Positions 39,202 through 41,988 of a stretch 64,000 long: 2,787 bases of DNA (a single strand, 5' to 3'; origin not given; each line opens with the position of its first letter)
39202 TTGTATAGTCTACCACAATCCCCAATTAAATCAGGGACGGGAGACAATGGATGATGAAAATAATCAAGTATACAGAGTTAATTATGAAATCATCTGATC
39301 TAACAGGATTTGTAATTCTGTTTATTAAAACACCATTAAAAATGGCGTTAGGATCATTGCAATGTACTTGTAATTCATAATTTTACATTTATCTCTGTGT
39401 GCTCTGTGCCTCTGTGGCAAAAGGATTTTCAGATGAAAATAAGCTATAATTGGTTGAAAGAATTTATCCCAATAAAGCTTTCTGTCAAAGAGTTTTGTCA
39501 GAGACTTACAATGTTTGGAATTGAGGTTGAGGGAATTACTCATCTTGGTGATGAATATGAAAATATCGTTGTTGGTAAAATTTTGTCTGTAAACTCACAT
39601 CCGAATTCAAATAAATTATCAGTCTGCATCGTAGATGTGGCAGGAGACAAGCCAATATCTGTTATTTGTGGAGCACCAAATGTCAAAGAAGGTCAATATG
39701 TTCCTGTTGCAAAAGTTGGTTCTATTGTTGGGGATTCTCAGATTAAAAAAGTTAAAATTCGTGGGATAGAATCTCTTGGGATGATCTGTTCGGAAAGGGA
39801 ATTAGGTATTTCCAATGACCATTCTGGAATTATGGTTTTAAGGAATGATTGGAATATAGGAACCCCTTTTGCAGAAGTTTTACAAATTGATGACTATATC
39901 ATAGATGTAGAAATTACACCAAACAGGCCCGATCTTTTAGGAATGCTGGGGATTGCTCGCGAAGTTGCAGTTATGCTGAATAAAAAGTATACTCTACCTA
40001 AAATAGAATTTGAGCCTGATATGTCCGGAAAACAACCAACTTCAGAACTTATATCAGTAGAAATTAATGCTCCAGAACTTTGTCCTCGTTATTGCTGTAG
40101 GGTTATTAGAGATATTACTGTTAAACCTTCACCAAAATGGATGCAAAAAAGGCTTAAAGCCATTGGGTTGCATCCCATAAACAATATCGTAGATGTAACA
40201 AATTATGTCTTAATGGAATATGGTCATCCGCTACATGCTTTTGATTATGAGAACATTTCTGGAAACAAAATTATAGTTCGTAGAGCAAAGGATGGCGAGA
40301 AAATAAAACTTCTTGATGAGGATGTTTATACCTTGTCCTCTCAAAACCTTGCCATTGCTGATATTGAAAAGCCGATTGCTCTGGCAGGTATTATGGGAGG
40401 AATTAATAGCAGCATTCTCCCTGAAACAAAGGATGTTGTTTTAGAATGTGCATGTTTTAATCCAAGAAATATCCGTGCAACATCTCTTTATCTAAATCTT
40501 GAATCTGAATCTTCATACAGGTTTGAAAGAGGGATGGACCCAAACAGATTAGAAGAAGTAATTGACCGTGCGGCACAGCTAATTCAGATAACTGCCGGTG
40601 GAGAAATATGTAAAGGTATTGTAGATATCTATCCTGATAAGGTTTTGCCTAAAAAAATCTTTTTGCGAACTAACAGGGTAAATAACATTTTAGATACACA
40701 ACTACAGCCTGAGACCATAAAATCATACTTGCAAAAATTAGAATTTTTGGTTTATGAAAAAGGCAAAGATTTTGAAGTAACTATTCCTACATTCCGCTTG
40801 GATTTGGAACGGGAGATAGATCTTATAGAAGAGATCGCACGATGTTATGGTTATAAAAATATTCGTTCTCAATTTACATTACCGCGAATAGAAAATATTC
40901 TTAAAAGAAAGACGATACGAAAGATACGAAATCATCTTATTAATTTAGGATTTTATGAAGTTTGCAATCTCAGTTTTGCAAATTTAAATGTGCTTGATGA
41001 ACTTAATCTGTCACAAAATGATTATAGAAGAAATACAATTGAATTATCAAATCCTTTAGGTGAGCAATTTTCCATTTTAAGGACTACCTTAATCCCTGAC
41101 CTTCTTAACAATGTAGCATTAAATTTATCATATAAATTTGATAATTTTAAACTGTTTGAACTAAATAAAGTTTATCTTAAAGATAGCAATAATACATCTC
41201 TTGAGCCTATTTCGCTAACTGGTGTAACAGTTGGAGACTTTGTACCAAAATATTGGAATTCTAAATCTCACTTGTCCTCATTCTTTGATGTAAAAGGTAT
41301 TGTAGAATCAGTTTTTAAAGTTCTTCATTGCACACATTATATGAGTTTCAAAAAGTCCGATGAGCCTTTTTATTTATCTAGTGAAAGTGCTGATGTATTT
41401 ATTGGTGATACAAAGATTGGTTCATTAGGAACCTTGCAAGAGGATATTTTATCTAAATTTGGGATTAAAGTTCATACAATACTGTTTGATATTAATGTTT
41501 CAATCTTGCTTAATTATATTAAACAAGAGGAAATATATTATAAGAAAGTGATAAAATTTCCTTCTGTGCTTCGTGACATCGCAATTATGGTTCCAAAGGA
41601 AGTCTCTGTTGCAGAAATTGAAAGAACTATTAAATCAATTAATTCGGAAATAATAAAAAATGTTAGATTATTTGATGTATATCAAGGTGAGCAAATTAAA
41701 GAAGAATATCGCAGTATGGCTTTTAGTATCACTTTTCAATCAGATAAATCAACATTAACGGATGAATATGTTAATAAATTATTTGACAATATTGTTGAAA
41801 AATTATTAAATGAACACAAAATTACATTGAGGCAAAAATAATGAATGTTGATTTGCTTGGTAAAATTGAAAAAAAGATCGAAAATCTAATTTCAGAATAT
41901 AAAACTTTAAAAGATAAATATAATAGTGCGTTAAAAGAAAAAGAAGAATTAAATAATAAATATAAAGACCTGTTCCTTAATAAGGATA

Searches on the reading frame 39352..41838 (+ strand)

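Call 57: search_protein_families(library=pfam, proteins=[window:39352-41838:+], max_evalue=0.00001)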
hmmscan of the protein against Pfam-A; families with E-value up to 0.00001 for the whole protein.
window:39352-41838:+ (829 aa): 5 families
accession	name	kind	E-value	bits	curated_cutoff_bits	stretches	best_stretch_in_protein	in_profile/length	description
PF03483.22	B3_4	-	7.6e-68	227.9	29.3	1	244-414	2-172/174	B3/4 domain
PF17759.6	tRNA_synthFbeta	-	2.2e-51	174.8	22.4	1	518-715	18-213/214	Phenylalanyl tRNA synthetase beta chain CLM domain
PF03147.19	FDX-ACB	-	3.1e-29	101.7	31.1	1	735-827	2-94/94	Ferredoxin-fold anticodon binding domain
PF03484.21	B5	-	4e-24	85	28.6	1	436-501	1-67/67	tRNA synthetase B5 domain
PF01588.26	tRNA_bind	-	1e-21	77.3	27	1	72-171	1-95/96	Putative tRNA binding domain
